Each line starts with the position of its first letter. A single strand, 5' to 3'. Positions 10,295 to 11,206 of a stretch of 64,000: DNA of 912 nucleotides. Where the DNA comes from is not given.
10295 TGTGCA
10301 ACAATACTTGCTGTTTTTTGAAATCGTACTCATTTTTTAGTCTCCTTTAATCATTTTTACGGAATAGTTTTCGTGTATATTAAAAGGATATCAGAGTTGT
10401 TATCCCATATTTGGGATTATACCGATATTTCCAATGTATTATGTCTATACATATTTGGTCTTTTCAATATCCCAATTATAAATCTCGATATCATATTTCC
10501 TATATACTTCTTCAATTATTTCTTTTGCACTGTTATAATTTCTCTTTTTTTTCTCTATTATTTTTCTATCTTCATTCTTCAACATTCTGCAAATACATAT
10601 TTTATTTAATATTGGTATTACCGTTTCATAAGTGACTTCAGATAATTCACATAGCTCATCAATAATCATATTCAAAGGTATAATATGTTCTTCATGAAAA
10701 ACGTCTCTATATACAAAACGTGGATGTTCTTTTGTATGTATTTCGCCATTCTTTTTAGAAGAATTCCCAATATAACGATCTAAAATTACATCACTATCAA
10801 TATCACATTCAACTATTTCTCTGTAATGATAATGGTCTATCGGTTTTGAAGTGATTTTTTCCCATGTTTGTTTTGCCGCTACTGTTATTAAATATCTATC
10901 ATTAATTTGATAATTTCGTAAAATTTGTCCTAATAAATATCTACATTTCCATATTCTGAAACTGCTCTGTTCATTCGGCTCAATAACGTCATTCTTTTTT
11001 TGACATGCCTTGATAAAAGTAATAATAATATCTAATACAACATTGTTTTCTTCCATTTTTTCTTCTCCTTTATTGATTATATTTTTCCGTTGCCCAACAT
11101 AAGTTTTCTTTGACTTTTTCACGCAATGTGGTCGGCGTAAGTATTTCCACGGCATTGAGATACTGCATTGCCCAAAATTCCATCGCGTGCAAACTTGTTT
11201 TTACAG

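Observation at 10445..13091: Three-gene operon PD-(D/E)xK-like / WYL regulator / HNH(EHIxP)-like: candidate uncharacterised defence module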

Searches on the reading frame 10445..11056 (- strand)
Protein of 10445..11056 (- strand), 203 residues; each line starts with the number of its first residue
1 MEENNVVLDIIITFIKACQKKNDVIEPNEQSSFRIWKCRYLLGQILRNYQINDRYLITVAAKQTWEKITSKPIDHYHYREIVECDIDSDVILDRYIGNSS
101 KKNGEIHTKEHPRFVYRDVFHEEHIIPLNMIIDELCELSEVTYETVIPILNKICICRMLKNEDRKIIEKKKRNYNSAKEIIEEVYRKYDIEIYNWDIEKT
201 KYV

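Call 3: search_protein_families(library=pfam, proteins=[window:10445-11056:-], max_evalue=1)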
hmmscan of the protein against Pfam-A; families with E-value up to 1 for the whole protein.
window:10445-11056:- (203 aa): 0 families

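Call 4: search_protein_families(library=padloc, proteins=[window:10445-11056:-], max_evalue=1)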
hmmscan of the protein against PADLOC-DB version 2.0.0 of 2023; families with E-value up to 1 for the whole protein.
window:10445-11056:- (203 aa): 0 families

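Call 5: search_protein_families(library=ncbifam, proteins=[window:10445-11056:-], max_evalue=1)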
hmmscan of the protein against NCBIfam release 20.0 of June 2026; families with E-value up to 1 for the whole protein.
window:10445-11056:- (203 aa): 0 families

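Call 6: search_protein_families(library=phrogs, proteins=[window:10445-11056:-], max_evalue=1)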
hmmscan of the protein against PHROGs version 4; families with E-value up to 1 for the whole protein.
window:10445-11056:- (203 aa): 0 families

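Call 9: search_solved_structures(query=window:10445-11056:-, max_evalue=10)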
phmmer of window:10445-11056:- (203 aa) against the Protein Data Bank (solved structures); distinct sequences matched with E-value up to 10: 2.
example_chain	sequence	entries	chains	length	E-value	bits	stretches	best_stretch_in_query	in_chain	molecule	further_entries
8dkc_E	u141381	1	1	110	0.2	14.3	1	126-193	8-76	RNA polymerase Rpb6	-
8qai_A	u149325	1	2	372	10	8.7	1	160-190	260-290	sc-CC-7-LI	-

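Call 13: find_homologous_proteins(query=window:10445-11056:-)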
Query window:10445-11056:- (203 aa): 13 proteins with E <= 0.001 among 79 candidates.
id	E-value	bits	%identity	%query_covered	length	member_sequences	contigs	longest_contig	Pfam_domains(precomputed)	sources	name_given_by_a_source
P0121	4.0e-130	449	100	100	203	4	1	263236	-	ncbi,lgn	-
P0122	3.0e-39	153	47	97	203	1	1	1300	-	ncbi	-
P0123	6.6e-37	145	48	85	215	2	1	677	-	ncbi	-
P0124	6.3e-36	142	41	99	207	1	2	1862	-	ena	-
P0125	1.5e-35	141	43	93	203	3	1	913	-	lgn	-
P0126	8.6e-34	135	45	79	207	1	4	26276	-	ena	-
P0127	1.1e-33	134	43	93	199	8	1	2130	-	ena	-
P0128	1.3e-33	134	41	93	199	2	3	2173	-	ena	-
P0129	2.8e-31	127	43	92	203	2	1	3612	-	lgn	-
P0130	4.2e-31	126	43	92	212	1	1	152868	-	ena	-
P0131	2.1e-30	124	40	99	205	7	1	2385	-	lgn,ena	-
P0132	7.7e-30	122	39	92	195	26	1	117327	-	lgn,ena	-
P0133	1.2e-29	121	41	91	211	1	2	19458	-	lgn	-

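Call 15: find_encoding_contigs(protein=P0130, flank=6000, max_places=3)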
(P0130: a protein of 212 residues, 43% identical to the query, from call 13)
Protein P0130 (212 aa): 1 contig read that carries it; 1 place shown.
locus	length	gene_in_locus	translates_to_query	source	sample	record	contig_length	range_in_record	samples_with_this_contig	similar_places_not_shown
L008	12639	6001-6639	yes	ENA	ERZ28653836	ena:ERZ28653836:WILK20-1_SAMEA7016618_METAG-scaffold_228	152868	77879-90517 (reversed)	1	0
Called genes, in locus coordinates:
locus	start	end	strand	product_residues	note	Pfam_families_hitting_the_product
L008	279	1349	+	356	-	PF17761:DUF1016_N, PF06250:YhcG_C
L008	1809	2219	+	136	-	-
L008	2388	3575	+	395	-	PF08238:Sel1 (faint)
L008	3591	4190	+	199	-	PF13302:Acetyltransf_3, PF00583:Acetyltransf_1 (weak)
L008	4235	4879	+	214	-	-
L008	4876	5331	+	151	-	PF18143:HAD_SAK_2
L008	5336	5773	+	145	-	PF18143:HAD_SAK_2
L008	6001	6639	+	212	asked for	-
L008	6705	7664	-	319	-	-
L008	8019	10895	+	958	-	PF00580:UvrD-helicase, PF13245:AAA_19, PF13604:AAA_30 (faint), PF13361:UvrD_C, PF13538:UvrD_C_2 (faint), PF12705:PDDEXK_1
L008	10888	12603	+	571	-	PF01555:N6_N4_Mtase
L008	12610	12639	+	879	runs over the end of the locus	PF08722:Tn7_TnsA-like_N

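Call 16: find_encoding_contigs(protein=P0132, flank=6000, max_places=3)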
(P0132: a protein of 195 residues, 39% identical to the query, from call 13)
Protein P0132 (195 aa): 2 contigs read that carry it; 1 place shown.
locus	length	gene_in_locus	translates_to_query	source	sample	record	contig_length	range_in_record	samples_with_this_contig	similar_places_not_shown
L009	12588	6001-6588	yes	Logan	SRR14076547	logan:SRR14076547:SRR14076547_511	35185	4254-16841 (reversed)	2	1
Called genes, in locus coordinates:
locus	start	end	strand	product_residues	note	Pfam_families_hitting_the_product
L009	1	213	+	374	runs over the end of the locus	PF01820:Dala_Dala_lig_N, PF02222:ATP-grasp, PF02655:ATP-grasp_3 (weak), PF02786:CPSase_L_D2, PF07478:Dala_Dala_lig_C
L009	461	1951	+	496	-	PF01225:Mur_ligase, PF08245:Mur_ligase_M, PF02875:Mur_ligase_C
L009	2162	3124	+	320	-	PF00953:Glycos_transf_4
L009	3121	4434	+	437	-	PF21799:MurD-like_N (faint), PF08245:Mur_ligase_M, PF02875:Mur_ligase_C (weak)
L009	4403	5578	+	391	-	PF01098:FTSW_RODA_SPOVE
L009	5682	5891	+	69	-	-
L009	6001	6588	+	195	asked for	-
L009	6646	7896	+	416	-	PF00275:EPSP_synthase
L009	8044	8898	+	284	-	PF08478:POTRA_1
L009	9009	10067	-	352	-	PF01368:DHH, PF02272:DHHA1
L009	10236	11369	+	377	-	PF02491:SHS2_FTSA, PF14450:FtsA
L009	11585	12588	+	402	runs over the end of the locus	PF00091:Tubulin, PF12327:FtsZ_C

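Call 17: find_encoding_contigs(protein=P0126, flank=6000, max_places=3)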
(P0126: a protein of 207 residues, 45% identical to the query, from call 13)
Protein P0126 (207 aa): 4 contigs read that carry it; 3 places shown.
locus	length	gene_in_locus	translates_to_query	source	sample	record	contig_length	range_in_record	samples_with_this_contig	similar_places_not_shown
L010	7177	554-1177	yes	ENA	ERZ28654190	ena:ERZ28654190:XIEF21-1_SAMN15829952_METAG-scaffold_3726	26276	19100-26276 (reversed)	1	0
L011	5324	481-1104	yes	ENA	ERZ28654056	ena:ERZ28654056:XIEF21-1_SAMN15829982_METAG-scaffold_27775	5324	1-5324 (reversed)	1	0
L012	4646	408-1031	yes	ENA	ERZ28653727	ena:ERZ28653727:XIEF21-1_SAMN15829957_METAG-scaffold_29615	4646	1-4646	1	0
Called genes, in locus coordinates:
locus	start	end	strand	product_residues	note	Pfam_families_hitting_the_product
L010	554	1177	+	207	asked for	-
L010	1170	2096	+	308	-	-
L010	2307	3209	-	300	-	PF01261:AP_endonuc_2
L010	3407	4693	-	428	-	PF01408:GFO_IDH_MocA, PF02894:GFO_IDH_MocA_C, PF22725:GFO_IDH_MocA_C3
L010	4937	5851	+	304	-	PF00149:Metallophos, PF12850:Metallophos_2 (faint)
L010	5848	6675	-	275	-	PF02645:DegV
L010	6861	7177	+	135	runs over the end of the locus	-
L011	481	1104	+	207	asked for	-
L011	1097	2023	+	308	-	-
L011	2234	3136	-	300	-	PF01261:AP_endonuc_2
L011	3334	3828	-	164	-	-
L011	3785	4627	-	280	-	-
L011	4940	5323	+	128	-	?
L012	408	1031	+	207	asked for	-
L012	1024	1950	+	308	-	-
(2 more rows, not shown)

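Call 22: search_solved_structures(query=A1, max_evalue=10, show_alignments=2)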
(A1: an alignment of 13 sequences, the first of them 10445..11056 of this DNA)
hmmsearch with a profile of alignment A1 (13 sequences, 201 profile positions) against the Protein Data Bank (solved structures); distinct sequences matched with E-value up to 10: 0.

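Call 26: find_encoding_contigs(protein=P0121, flank=10000, max_places=3)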
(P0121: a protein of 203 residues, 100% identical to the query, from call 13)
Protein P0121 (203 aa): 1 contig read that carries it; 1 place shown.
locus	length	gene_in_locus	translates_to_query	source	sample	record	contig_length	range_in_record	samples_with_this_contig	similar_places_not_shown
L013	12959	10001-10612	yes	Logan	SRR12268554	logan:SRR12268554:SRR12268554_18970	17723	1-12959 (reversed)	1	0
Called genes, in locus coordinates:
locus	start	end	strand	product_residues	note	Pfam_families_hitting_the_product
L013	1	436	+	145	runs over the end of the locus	-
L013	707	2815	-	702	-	PF20957:GxGYxYP_N_2nd (weak), PF14323:GxGYxYP_C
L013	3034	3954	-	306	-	-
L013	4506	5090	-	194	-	PF13240:Zn_Ribbon_1 (weak)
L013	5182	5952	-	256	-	-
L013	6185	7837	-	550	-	PF07733:DNA_pol3_alpha, PF00929:RNase_T (weak)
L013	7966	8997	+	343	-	-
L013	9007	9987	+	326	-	PF13280:WYL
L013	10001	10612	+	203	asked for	-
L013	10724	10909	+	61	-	-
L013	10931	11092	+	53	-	-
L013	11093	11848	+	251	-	PF13306:LRR_5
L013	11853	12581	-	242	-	PF00149:Metallophos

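Call 30: predict_structure(alignment_id=A1)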
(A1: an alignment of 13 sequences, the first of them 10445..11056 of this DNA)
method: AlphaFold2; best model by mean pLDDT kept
length: 203 residues; sequences in the alignment: 13
mean_pLDDT: 85.8   pTM: 0.77
mean pLDDT of the five models: 85.8, 83.6, 82.4, 80.6, 79.5
residues with pLDDT >= 90: 99; 70-90: 83; 50-70: 12; < 50: 9
segments of 3 or more residues with pLDDT < 50: 197-203
pLDDT, mean of each block of 10 residues (from residue 1): 73 95 81 87 88 82 95 87 92 88 92 93 87 95 94 90 84 79 88 60 37
secondary structure, 60 per line:
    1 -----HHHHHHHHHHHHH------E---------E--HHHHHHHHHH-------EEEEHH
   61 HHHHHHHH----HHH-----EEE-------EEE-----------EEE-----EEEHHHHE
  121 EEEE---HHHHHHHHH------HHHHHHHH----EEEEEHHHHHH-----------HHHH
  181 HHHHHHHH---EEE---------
elements in order: H6-18 H38-47 E55-58 H59-68 E81-83 E91-93 E105-107 E113-115 H116-119 E120-124 H128-136 H143-150 E155-159 H160-165 H177-188 E192-194

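Call 37: fold_search(model_id=the predicted structure, library=pdb)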
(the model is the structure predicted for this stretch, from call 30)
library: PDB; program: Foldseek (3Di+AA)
matches with E <= 10: 13; with E <= 0.001: 0
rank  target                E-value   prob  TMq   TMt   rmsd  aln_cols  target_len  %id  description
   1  8vhx_G                2.4e+00  0.04  0.09  0.07  12.0        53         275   19  Cryo-EM of neck of bacteriophage Chi (released 2024-10-02)
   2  6xgr_A                3.7e+00  0.03  0.09  0.07  11.8        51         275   18  YSD1 major tail protein (released 2020-07-01)
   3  2gwl                  3.9e+00  0.01  0.11  0.11  20.9       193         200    8  Crystal structure of the Salmonella SpvB ATR Domain in complex with NADH (released 2006-08-29)
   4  6ks8_G                5.3e+00  0.03  0.13  0.06  13.6        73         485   12  TRiC at 0.1 mM ADP-AlFx, Conformation 4, 0.1-C4 (released 2019-09-18)
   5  2eb6_A                6.7e+00  0.01  0.12  0.10  16.3       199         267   10  Crystal structure of HpcG complexed with Mg ion (released 2007-07-17)
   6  9mmi_A                7.5e+00  0.02  0.12  0.10  11.8        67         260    9  Myo-inositol-1(or 4)-monophosphatase that can perform essential dephosphorylation step to facilitate riboflavin biosyn (released 2025-04-09)
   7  9bif_A                8.0e+00  0.02  0.13  0.17  11.9        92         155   11  Fab B11-OspCA complex (released 2024-11-20)
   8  3pn1                  8.0e+00  0.01  0.12  0.08  15.0       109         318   12  Novel Bacterial NAD+-dependent DNA Ligase Inhibitors with Broad Spectrum Potency and Antibacterial Efficacy In Vivo (released 2011-01-12)
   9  5njd_K                8.5e+00  0.01  0.10  0.08  11.7        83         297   12  Structure of Interleukin 23 in complex with Briakinumab FAb (released 2018-01-03)
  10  8ysi                  8.5e+00  0.01  0.10  0.07  15.1       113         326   12  Crystal structure of the Deinococcus wulumuqiensis CD-NTase DwCdnB in complex with UTP (released 2025-01-29)
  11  7uij_C                9.0e+00  0.04  0.15  0.19  10.4        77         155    6  Structural studies of B5-OspC complex (released 2023-04-05)
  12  7drj_A                9.0e+00  0.02  0.11  0.11   8.1        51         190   18  Crystal structure of phosphatidylglycerol phosphate synthase in complex with phosphatidylglycerol phosphate (released 2021-12-08)
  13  9bif_S                9.6e+00  0.06  0.15  0.19   7.6        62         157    6  Fab B11-OspCA complex (released 2024-11-20)

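Call 51: fold_search(model_id=the predicted structure, library=viral)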
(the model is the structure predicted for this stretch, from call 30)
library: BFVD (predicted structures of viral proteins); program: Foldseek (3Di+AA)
matches with E <= 10: 26; with E <= 0.001: 0
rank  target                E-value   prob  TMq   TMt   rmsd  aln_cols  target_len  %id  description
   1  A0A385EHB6            1.2e-01  0.91  0.45  0.51   5.8       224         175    9  Uncharacterized protein [Synechococcus phage S-T4]
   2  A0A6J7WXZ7            2.2e-01  0.69  0.42  0.44   7.7       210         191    9  Uncharacterized protein [uncultured Caudovirales phage]
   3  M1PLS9                6.9e-01  0.03  0.17  0.12  17.0       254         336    9  Uncharacterized protein [Moumouvirus goulette]
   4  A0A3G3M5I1            9.9e-01  0.33  0.45  0.46   6.4       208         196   10  (no name in the UniProt tables at hand)
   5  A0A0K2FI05            2.6e+00  0.02  0.11  0.18  14.6       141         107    8  Uncharacterized protein [Achromobacter phage phiAxp-2]
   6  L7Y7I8                2.7e+00  0.01  0.14  0.10  16.4       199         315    8  Uncharacterized protein [Megavirus lba]
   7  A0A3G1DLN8            3.1e+00  0.02  0.13  0.10  21.6       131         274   11  Inner capsid protein (Fragment) [Rotavirus B]
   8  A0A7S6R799            3.2e+00  0.01  0.13  0.19  14.7       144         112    5  Uncharacterized protein [Burkholderia phage Maja]
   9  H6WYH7                3.4e+00  0.04  0.09  0.05  11.3        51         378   20  Phage structural protein [Hafnia phage Enc34]
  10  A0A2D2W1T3            3.6e+00  0.01  0.09  0.09  15.9       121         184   15  (no name in the UniProt tables at hand)
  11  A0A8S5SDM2            4.1e+00  0.01  0.11  0.10  18.5       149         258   10  Uncharacterized protein [Siphoviridae sp. ctnpt50]
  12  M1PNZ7                4.6e+00  0.01  0.15  0.09  19.0       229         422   13  Uncharacterized protein [Moumouvirus goulette]
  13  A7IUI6                5.5e+00  0.08  0.14  0.20   3.9        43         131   14  Uncharacterized protein m456L [Paramecium bursaria Chlorella virus MT325]
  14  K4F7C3                5.9e+00  0.01  0.10  0.06  18.8       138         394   11  GmrSD restriction endonucleases N-terminal domain-containing protein [Cronobacter phage vB_CsaM_GAP32]
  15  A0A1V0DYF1            6.2e+00  0.01  0.11  0.15  12.5       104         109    4  Uncharacterized protein [Dinoroseobacter phage vB_DshS-R5C]
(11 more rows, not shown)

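Call 53: find_homologous_proteins(query=A1, max_evalue=0.01)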
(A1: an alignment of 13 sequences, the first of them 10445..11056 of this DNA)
Query A1 (13 sequences) (203 aa, profile of the alignment): 136 proteins with E <= 0.01 among 2037 candidates; the best 120 are listed.
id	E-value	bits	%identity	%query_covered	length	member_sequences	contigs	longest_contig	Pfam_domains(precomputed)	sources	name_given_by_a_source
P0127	1.1e-84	301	43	93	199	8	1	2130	-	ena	-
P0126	2.5e-84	300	45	79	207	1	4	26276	-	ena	-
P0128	7.0e-84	298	41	93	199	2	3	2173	-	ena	-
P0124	1.1e-81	291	41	99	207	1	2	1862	-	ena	-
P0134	2.3e-80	287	47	77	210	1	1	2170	-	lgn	-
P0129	4.0e-79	283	43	92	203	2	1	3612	-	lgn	-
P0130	1.8e-78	280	43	92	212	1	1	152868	-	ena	-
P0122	1.5e-77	277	47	97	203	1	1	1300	-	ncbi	-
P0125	4.3e-76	273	43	93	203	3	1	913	-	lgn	-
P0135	2.1e-75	270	40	93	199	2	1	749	-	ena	-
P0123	3.3e-74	267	48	85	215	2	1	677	-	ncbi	-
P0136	1.7e-73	264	39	93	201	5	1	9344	-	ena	-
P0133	5.2e-73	263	41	91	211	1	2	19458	-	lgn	-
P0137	4.4e-72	260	43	97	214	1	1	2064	-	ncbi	-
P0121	8.7e-72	259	100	100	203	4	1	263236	-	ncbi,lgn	-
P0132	6.0e-71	256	39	92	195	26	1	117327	-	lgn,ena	-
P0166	6.9e-64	233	40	100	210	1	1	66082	-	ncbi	-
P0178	4.7e-61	224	40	94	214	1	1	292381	-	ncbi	-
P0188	3.2e-60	221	40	94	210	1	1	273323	-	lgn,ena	-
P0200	8.2e-58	213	38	96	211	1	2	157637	-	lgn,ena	-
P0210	2.6e-54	202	35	96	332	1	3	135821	-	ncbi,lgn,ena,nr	ncbi:MAG: hypothetical protein IKC75_03960 [Clostridia bacterium]|nr:hypothetical protein [Clostridi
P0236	8.0e-49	184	35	93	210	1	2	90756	-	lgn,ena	-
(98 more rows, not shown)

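Call 77: find_encoding_contigs(protein=P0178, flank=5000, max_places=2)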
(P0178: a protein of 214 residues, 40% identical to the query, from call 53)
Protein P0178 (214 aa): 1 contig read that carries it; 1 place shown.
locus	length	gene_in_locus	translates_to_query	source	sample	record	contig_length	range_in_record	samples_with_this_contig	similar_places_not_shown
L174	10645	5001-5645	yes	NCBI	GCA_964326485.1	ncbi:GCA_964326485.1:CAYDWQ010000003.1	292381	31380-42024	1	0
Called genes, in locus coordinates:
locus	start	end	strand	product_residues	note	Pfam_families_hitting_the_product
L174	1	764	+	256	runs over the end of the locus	-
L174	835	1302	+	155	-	PF00583:Acetyltransf_1, PF13673:Acetyltransf_10 (weak), PF13508:Acetyltransf_7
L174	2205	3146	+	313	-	PF00480:ROK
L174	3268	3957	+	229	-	PF03796:DnaB_C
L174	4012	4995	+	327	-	PF25583:WCX (faint), PF13280:WYL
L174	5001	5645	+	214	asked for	-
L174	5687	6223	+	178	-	-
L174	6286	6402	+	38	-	-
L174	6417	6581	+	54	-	-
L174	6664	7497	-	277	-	PF08543:Phos_pyr_kin, PF00294:PfkB (weak)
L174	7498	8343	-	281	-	PF00106:adh_short, PF08659:KR, PF13561:adh_short_C2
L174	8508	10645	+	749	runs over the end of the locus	PF00580:UvrD-helicase, PF13245:AAA_19, PF13604:AAA_30 (faint), PF13361:UvrD_C, PF13538:UvrD_C_2, PF21196:PcrA_UvrD_tudor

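Call 78: find_encoding_contigs(protein=P0188, flank=5000, max_places=2)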
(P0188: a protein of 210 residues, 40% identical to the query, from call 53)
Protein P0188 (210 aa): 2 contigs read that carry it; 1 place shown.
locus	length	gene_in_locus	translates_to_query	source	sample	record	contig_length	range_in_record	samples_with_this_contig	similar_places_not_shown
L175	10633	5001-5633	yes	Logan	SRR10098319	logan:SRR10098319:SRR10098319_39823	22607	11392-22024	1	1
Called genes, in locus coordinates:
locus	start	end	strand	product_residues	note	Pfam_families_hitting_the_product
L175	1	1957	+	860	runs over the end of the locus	PF00171:Aldedh, PF00465:Fe-ADH, PF13685:Fe-ADH_2 (weak), PF25137:ADH_Fe_C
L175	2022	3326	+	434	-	PF01171:ATP_bind_3, PF11734:TilS_C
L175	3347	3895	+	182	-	PF00156:Pribosyltran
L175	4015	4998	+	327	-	PF13280:WYL, PF25583:WCX (weak)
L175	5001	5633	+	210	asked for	-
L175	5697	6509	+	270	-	PF03796:DnaB_C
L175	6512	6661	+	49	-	-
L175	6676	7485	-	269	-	PF01522:Polysacc_deac_1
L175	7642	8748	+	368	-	PF01636:APH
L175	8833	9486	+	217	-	-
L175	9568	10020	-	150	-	PF01668:SmpB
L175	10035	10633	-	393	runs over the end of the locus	?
